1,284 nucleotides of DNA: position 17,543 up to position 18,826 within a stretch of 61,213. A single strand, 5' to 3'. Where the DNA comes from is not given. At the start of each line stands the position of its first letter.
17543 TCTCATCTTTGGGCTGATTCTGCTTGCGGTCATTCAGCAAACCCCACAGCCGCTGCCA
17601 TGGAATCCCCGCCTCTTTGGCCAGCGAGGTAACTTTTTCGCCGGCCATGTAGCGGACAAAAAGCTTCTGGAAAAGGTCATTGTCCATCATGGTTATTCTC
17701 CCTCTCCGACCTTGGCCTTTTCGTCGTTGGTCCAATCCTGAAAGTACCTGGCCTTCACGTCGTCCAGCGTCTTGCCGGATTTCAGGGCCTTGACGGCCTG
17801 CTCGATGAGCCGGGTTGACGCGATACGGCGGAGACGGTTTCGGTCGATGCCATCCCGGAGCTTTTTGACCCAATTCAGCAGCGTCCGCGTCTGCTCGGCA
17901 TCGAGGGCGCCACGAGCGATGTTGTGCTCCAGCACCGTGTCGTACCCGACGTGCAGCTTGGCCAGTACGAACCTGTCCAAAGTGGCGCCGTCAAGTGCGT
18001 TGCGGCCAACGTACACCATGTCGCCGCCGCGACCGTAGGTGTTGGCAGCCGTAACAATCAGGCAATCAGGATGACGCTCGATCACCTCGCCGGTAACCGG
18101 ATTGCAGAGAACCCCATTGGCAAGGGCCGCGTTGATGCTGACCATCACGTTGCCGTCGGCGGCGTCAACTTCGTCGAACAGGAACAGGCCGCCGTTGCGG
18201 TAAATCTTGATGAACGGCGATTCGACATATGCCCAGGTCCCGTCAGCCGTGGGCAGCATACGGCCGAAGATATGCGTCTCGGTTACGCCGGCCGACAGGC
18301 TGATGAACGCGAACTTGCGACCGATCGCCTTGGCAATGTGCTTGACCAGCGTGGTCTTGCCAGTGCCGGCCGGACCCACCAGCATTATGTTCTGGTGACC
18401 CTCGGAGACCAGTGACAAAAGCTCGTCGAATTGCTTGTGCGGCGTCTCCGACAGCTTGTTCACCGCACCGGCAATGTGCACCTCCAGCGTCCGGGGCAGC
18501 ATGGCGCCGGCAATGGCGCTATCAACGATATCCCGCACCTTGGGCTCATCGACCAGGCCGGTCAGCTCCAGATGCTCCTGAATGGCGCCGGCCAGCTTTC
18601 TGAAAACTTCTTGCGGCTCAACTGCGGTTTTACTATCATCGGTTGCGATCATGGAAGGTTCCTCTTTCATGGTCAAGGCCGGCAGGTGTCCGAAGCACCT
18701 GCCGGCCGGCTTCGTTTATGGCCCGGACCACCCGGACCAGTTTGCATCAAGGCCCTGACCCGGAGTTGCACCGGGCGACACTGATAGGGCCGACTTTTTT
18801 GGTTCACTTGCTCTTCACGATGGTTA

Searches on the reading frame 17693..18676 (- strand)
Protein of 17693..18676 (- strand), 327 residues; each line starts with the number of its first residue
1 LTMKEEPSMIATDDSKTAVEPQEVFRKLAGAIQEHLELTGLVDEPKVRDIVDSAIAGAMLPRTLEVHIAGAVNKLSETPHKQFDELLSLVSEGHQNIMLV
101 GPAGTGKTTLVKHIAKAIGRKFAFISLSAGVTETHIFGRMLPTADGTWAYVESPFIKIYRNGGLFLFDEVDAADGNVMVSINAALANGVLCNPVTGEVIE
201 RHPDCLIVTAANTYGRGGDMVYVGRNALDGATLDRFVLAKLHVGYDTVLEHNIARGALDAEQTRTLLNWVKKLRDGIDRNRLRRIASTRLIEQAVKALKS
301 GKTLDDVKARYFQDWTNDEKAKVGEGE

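Call 7: search_protein_families(library=pfam, proteins=[window:17693-18676:-], max_evalue=0.01)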
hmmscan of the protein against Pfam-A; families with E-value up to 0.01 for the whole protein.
window:17693-18676:- (327 aa): 37 families (the best 25 are shown)
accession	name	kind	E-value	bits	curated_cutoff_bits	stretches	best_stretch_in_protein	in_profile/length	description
PF07728.20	AAA_5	-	2.9e-20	73.1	22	1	96-236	1-139/139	AAA domain (dynein-related subfamily)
PF00004.35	AAA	-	1.5e-08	35.6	21.2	1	97-177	1-73/131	ATPase family associated with various cellular activities (AAA)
PF13191.12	AAA_16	-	2.2e-07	32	32.6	1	82-130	11-59/167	AAA ATPase domain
PF13604.12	AAA_30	-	1.2e-05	25.5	27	1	82-120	6-44/191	AAA domain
PF12775.13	AAA_7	-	2.2e-05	24.5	25.8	1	83-128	22-70/181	P-loop containing dynein motor region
PF20030.5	bpMoxR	-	2.3e-05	24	27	1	84-140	21-77/205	MoxR domain in the MoxR-vWA-beta-propeller ternary systems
PF13401.12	AAA_22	-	4.9e-05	24.1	27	1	93-138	4-52/130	AAA domain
PF01695.23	IstB_IS21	-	0.00012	22.1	24.1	1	76-117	73-115/238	IstB-like ATP binding protein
PF25201.1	nSTAND6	-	0.00015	22.2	27.7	0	95-145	19-72/148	Novel STAND NTPase 6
PF00931.28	NB-ARC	-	0.00031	20.5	23.5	1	89-140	12-70/248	NB-ARC domain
PF12774.13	AAA_6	-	0.00037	20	25.2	1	98-135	36-73/327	Hydrolytic ATP binding site of dynein motor region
PF02367.23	TsaE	-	0.00042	20.7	26.6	1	86-120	13-47/128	Threonylcarbamoyl adenosine biosynthesis protein TsaE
PF00910.28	RNA_helicase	-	0.00062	20.7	21.5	1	97-172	1-60/105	RNA helicase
PF13173.12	AAA_14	-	0.00076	19.9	27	1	95-174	3-75/129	AAA domain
PF00437.27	T2SSE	-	0.00079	18.6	24.9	1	74-120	123-168/370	Type II/IV secretion system protein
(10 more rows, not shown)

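Call 12: find_related_loci(query=window:17693-18676:-, collection=genome_contigs, flank=6000)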
Query window:17693-18676:- (327 aa) in genome_contigs; peptide patterns used: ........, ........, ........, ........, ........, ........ (x = any residue, [..] = any of these).
205 stretches matched a pattern; 6 encode a relative of the query (tblastn E <= 1e-3); 6 distinct loci.
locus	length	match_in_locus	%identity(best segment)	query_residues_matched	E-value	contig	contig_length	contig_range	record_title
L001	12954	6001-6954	74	9-325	4e-162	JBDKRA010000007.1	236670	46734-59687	MAG: Phycisphaerae bacterium isolate 5_bin.122 c_000000144807, whole genome shotgun sequence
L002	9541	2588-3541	69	9-325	2e-144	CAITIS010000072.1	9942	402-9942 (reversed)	MAG: uncultured planctomycete isolate AlinenLipids_bin-9348 genome assembly, contig: bin-9348:072/159, whole genome shot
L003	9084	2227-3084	49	47-324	1e-83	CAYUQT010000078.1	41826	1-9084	MAG TPA_asm: uncultured Planctomycetales bacterium isolate binchicken_co66_175 genome assembly, contig: NODE_1616_length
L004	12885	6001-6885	39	23-323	7e-59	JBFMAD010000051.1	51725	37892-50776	MAG: Planctomycetota bacterium isolate MAG129 MAG129_51, whole genome shotgun sequence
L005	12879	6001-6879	39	30-322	4e-54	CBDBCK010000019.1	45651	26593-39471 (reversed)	MAG: Dehalococcoidia bacterium isolate 2735045a-58c9-400a-bca5-5a16410cc720 genome assembly, contig: contig_19, whole ge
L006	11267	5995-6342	26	97-212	1e-7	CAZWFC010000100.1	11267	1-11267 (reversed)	MAG TPA_asm: uncultured Rhodocyclaceae bacterium isolate SRP302447_co4_202 genome assembly, contig: NODE_15526_length_11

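Call 13: find_related_loci(query=window:17693-18676:-, collection=viral_contigs, flank=6000)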
Query window:17693-18676:- (327 aa) in viral_contigs; peptide patterns used: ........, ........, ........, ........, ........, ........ (x = any residue, [..] = any of these).
31 stretches matched a pattern; 20 encode a relative of the query (tblastn E <= 1e-3); 20 distinct loci.
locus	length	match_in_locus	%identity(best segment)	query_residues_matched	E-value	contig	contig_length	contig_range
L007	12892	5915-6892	63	2-326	4e-134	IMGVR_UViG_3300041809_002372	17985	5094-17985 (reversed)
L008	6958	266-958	66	6-246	6e-99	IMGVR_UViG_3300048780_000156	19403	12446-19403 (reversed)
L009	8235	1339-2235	40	13-323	6e-63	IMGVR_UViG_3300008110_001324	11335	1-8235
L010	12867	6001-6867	43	30-323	8e-63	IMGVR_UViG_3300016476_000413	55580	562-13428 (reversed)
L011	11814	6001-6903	40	11-323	2e-62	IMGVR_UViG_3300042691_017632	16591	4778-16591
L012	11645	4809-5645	43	42-323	7e-62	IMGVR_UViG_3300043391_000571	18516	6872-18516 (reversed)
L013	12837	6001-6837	42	42-323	8e-62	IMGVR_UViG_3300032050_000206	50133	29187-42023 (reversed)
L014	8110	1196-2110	40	7-323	5e-61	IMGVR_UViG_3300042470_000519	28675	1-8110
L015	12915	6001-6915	40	7-323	1e-58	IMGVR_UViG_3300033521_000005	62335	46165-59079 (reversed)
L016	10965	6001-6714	43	82-326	1e-57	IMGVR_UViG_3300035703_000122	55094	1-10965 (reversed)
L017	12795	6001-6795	41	58-324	4e-55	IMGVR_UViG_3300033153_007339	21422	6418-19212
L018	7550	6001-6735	38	74-323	5e-49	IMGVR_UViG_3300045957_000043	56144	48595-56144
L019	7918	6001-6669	38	59-299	3e-42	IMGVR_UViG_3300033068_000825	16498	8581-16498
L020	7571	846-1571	36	44-301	6e-39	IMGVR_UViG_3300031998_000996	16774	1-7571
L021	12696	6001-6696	36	59-307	1e-37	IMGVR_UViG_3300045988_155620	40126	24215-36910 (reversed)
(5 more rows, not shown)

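Call 35: search_protein_families(library=phrogs, proteins=[window:17693-18676:-], max_evalue=0.001)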
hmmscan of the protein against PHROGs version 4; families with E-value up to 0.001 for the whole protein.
window:17693-18676:- (327 aa): 14 families
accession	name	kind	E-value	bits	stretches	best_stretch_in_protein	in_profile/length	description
phrog_249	-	moron, auxiliary metabolic gene and host takeover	1.1e-57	197.1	1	69-324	101-364/380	porphyrin biosynthesis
phrog_16448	-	other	5.6e-17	62.3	1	88-300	443-650/680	ATPase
phrog_168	-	DNA, RNA and nucleotide metabolism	1.6e-09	38.9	1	84-176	31-115/314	clamp loader of DNA polymerase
phrog_1297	-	other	2.9e-09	37.4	1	77-300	8-228/356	ATPase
phrog_3757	-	unknown function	1.2e-08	35.8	1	79-131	111-163/367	-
phrog_325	-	DNA, RNA and nucleotide metabolism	1.5e-07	31.1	1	83-120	479-520/986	Dda-like helicase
phrog_15585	-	unknown function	2.2e-07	30.6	1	97-172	352-427/793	-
phrog_5846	-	DNA, RNA and nucleotide metabolism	3.2e-06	27.7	1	92-132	34-74/380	clamp loader of DNA polymerase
phrog_7485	-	unknown function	3.5e-05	23.9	1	96-129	229-262/430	-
phrog_4339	-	unknown function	4e-05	23.9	1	95-119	52-76/552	-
phrog_11838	-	DNA, RNA and nucleotide metabolism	0.00014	22.2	1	79-176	25-113/420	clamp loader of DNA polymerase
phrog_2107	-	other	0.00017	22.4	1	96-123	5-32/201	thymidylate kinase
phrog_50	-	DNA, RNA and nucleotide metabolism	0.00023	21.3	1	92-126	367-404/570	DnaC-like helicase loader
phrog_5424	-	other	0.0008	19.2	0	99-235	285-419/527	ATPase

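Call 38: find_homologous_proteins(query=window:17693-18652:-, max_evalue=1e-60)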
Query window:17693-18652:- (319 aa): 275 proteins with E <= 1e-60 among 8000 candidates; the best 120 are listed.
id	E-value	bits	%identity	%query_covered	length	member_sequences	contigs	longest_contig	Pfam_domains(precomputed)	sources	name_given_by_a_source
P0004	7.2e-208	707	100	100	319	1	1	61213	PF20030.6,PF13604.13,PF12775.14,PF00004.36,PF07728.21,PF13191.13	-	-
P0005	6.8e-147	507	72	99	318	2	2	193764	PF00493.30,PF00004.36,PF13401.13,PF07728.21,PF13191.13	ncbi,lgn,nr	ncbi:MAG: AAA family ATPase [Planctomycetaceae bacterium]|nr:AAA family ATPase [Planctomycetaceae ba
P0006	1.4e-146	506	72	99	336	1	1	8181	PF00004.36,PF07728.21,PF01078.28,PF13191.13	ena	-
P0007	1.1e-145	503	70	99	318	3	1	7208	PF00004.36,PF07728.21,PF13191.13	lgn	-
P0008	9.1e-145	500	73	99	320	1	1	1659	PF20030.6,PF00004.36,PF13401.13,PF07728.21,PF13191.13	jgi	jgi:cobaltochelatase CobS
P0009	3.0e-144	498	72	99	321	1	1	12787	PF13604.13,PF12775.14,PF00493.30,PF00004.36,PF07728.21,PF13191.13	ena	-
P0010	1.9e-142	492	71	99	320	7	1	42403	PF00493.30,PF00004.36,PF07728.21,PF13191.13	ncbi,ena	-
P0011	3.2e-142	491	70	99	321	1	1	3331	PF12775.14,PF00004.36,PF13401.13,PF07728.21,PF13191.13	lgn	-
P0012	1.2e-141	489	70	99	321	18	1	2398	PF13604.13,PF12775.14,PF00004.36,PF13401.13,PF07728.21,PF13191.13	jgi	-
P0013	5.8e-140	484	69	99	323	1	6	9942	PF00004.36,PF13401.13,PF07728.21,PF13191.13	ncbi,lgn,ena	-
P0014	4.7e-138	478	68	99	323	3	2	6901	PF00004.36,PF13401.13,PF07728.21,PF13191.13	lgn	-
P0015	1.2e-136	473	68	99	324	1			PF13604.13,PF12775.14,PF00004.36,PF13401.13,PF07728.21,PF13191.13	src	-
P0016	2.0e-135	469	70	99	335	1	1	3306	PF00004.36,PF07728.21,PF13191.13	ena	-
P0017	1.1e-134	467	76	89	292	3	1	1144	PF00004.36,PF13401.13,PF07728.21,PF13191.13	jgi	jgi:cobaltochelatase CobS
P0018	4.0e-134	465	67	99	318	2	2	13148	PF12775.14,PF00004.36,PF07728.21,PF01078.28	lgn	-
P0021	9.1e-129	447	76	83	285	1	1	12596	PF25201.1,PF00004.36,PF07728.21,PF13191.13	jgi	-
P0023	8.3e-128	444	80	77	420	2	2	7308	PF00493.30,PF00004.36,PF13401.13,PF07728.21,PF13191.13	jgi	-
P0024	1.4e-127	443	77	80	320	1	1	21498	PF00493.30,PF00004.36,PF13401.13,PF07728.21,PF01078.28,PF13191.13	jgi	jgi:cobaltochelatase CobS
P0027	1.9e-126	440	78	78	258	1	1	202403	PF12775.14,PF00493.30,PF00004.36,PF13401.13,PF07728.21,PF13191.13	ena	-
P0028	7.3e-126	438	79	79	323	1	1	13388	PF12775.14,PF00493.30,PF00004.36,PF13401.13,PF07728.21,PF13191.13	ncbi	-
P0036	7.4e-123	428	75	80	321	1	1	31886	PF13604.13,PF00493.30,PF00004.36,PF07728.21,PF13191.13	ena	-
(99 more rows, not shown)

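Call 39: find_encoding_contigs(protein=P0005, flank=4500, max_places=2)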
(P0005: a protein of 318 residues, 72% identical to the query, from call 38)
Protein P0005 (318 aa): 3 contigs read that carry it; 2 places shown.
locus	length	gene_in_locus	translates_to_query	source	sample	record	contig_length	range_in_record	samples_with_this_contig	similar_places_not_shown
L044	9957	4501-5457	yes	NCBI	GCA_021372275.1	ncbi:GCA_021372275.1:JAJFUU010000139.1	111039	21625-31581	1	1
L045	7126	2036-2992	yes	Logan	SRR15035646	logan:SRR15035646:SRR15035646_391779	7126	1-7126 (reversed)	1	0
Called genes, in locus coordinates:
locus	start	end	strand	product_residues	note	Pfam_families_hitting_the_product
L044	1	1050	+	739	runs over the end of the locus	PF19263:DUF5906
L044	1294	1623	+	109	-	-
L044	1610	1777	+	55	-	-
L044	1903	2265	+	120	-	PF07618:DUF1580 (weak)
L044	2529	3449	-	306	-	PF08843:AbiEii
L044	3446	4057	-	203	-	PF13338:AbiEi_4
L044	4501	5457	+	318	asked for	PF13401:AAA_22 (faint), PF00493:MCM (weak), PF13191:AAA_16 (weak), PF00004:AAA, PF07728:AAA_5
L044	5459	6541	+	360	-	PF23822:DUF7192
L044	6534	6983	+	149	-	PF20213:DUF6573 (faint)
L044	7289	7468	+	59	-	-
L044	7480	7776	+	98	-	-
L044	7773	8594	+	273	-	PF13177:DNA_pol3_delta2, PF00004:AAA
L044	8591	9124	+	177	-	-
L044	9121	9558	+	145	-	PF04343:DUF488 (weak)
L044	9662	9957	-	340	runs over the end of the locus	-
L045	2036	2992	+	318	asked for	PF13401:AAA_22 (faint), PF00493:MCM (weak), PF13191:AAA_16 (weak), PF00004:AAA, PF07728:AAA_5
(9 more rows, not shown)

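Call 40: find_encoding_contigs(protein=P0028, flank=4500, max_places=2)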
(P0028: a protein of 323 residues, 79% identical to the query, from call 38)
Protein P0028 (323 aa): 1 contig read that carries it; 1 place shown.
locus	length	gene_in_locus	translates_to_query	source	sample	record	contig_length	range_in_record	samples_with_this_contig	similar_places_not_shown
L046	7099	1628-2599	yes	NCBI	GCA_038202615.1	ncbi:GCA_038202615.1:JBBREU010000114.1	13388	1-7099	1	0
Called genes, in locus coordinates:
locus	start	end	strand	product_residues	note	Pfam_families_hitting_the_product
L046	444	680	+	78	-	-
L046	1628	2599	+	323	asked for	PF00493:MCM (weak), PF12775:AAA_7 (weak), PF13191:AAA_16 (weak), PF00004:AAA, PF07728:AAA_5, PF13401:AAA_22 (weak)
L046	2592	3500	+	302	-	PF23822:DUF7192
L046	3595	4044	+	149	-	PF20213:DUF6573 (faint)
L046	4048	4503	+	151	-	-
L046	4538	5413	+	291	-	PF13177:DNA_pol3_delta2, PF00004:AAA (weak)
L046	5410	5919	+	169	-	-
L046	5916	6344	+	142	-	PF04343:DUF488, PF22751:DUF488-N3a (weak)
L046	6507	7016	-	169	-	-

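Call 41: find_encoding_contigs(protein=P0027, flank=4500, max_places=2)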
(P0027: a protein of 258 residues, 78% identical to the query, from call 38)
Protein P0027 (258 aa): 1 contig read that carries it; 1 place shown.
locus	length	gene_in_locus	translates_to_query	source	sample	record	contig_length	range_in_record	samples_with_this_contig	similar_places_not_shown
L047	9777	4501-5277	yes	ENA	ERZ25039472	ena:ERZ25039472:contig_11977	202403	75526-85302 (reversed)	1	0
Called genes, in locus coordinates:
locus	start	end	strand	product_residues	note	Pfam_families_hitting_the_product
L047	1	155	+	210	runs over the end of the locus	-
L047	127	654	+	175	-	-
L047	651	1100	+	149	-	PF25680:Mom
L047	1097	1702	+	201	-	-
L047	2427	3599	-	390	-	PF01381:HTH_3, PF12844:HTH_19, PF13560:HTH_31, PF06114:Peptidase_M78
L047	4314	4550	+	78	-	-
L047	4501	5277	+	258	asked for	PF00493:MCM (weak), PF12775:AAA_7 (faint), PF13191:AAA_16, PF13401:AAA_22 (faint), PF00004:AAA, PF07728:AAA_5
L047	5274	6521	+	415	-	PF23822:DUF7192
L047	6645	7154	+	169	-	PF20213:DUF6573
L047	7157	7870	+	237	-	-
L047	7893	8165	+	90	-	-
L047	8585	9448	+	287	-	PF13177:DNA_pol3_delta2, PF00004:AAA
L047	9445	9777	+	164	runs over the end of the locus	-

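Call 42: find_encoding_contigs(protein=P0024, flank=4500, max_places=2)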
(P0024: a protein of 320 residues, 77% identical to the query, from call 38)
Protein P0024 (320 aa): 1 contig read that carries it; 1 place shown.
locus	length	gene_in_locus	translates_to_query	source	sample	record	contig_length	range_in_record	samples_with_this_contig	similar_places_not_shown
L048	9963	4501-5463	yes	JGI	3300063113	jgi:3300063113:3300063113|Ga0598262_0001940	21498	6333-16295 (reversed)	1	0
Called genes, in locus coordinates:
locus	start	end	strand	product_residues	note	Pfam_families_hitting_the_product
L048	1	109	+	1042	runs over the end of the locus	PF00041:fn3 (faint)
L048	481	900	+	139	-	PF01408:GFO_IDH_MocA, PF01118:Semialdhyde_dh (weak)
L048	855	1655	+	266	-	-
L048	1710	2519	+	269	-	PF12146:Hydrolase_4 (faint)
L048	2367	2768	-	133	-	-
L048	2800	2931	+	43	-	-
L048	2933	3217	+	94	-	-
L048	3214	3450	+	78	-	-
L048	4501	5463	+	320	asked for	PF00493:MCM (weak), PF01078:Mg_chelatase (faint), PF13191:AAA_16, PF13401:AAA_22 (faint), PF00004:AAA, PF07728:AAA_5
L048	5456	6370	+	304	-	PF23822:DUF7192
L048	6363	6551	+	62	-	-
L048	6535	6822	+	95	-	-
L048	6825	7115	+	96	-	-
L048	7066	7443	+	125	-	-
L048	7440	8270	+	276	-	PF00004:AAA, PF13177:DNA_pol3_delta2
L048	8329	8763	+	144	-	PF04343:DUF488, PF22751:DUF488-N3a (faint)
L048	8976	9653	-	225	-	-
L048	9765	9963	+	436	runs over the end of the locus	PF22555:DAM-like-phage1, PF22559:GNAT-phage-like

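Call 60: find_encoding_contigs(protein=P0010, flank=2500, max_places=3)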
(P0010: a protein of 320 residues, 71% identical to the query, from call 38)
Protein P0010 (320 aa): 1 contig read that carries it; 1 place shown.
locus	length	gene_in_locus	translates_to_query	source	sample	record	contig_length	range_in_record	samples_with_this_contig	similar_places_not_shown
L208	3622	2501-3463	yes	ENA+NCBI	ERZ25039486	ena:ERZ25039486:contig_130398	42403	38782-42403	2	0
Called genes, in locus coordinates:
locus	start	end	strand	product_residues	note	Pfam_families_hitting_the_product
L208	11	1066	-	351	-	PF00561:Abhydrolase_1 (weak), PF12146:Hydrolase_4, PF12697:Abhydrolase_6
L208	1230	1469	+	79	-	-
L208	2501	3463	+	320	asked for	PF00493:MCM (weak), PF13191:AAA_16, PF07728:AAA_5, PF00004:AAA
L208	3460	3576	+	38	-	-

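Call 61: find_encoding_contigs(protein=P0036, flank=2500, max_places=3)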
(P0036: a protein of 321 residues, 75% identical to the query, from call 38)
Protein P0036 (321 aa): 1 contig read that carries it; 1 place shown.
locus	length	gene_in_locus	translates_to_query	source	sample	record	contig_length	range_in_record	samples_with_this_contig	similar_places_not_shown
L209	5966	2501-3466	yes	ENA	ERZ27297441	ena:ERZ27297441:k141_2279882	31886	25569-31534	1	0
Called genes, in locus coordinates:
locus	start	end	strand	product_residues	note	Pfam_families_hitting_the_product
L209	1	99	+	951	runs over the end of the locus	-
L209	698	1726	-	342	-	-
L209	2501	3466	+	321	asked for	PF00493:MCM (weak), PF13191:AAA_16 (weak), PF13604:AAA_30 (faint), PF00004:AAA, PF07728:AAA_5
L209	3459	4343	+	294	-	PF23822:DUF7192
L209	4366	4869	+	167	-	PF20213:DUF6573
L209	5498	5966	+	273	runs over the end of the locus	?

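Call 62: find_encoding_contigs(protein=P0009, flank=2500, max_places=3)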
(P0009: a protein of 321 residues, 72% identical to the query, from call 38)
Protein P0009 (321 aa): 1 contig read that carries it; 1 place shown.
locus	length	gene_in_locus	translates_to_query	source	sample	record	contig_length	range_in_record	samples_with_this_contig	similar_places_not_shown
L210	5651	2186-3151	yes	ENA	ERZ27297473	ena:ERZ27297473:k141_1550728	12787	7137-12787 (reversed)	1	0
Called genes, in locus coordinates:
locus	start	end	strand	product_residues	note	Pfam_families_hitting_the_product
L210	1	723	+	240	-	?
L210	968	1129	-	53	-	-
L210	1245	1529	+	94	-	-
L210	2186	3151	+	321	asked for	PF00493:MCM (faint), PF12775:AAA_7 (weak), PF13191:AAA_16, PF13604:AAA_30 (faint), PF00004:AAA, PF07728:AAA_5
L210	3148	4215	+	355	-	PF23822:DUF7192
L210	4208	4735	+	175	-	PF20213:DUF6573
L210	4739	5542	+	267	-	-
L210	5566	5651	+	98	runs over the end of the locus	-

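Call 63: find_encoding_contigs(protein=P0006, flank=2500, max_places=3)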
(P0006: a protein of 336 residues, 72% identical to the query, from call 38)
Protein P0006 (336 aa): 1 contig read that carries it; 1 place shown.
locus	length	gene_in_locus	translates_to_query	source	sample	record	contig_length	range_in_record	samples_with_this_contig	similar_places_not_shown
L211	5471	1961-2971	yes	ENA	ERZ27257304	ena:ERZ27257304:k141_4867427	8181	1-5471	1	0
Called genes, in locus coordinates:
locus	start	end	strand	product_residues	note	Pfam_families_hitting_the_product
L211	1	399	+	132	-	?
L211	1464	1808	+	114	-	-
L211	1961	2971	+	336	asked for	PF01078:Mg_chelatase (faint), PF13191:AAA_16, PF00004:AAA, PF07728:AAA_5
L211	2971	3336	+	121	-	-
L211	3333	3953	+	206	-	PF13177:DNA_pol3_delta2, PF00004:AAA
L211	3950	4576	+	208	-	-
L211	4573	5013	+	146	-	PF04343:DUF488, PF22751:DUF488-N3a (weak)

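Call 83: find_encoding_contigs(protein=P0023, flank=2500, max_places=3)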
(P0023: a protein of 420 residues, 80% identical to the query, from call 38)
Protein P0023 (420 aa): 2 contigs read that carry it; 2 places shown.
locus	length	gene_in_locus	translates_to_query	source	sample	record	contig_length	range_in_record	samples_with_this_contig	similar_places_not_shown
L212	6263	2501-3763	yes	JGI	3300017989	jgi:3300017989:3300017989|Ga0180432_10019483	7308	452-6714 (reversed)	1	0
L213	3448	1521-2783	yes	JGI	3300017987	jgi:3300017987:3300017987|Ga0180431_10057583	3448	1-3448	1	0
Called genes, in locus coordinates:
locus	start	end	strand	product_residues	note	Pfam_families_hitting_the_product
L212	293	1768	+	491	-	PF22842:Pel9A-like_beta_helix (weak), PF05048:NosD (faint), PF13229:Beta_helix (weak), PF00404:Dockerin_1 (weak)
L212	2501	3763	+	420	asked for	PF00493:MCM (weak), PF13191:AAA_16 (weak), PF13401:AAA_22 (weak), PF00004:AAA, PF07728:AAA_5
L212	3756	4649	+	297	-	PF23822:DUF7192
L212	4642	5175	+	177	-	PF20213:DUF6573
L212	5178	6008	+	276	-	PF13177:DNA_pol3_delta2, PF00004:AAA (weak)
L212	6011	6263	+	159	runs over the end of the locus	-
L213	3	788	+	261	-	?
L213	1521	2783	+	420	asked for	PF00493:MCM (weak), PF13191:AAA_16 (weak), PF13401:AAA_22 (weak), PF00004:AAA, PF07728:AAA_5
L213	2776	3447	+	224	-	?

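Call 84: find_encoding_contigs(protein=P0021, flank=2500, max_places=3)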
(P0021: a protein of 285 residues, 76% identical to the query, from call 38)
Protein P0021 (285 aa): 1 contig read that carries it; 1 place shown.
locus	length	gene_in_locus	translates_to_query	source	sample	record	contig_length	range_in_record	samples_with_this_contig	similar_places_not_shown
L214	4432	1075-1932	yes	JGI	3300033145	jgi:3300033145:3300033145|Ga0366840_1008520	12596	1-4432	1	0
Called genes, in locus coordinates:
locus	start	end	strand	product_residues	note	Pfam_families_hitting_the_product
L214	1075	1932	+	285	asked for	PF25201:nSTAND6 (faint), PF13191:AAA_16, PF00004:AAA (weak), PF07728:AAA_5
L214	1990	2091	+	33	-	-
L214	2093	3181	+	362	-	PF23822:DUF7192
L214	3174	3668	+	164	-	PF20213:DUF6573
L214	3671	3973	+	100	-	-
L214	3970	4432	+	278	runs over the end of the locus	PF13177:DNA_pol3_delta2, PF00004:AAA (weak)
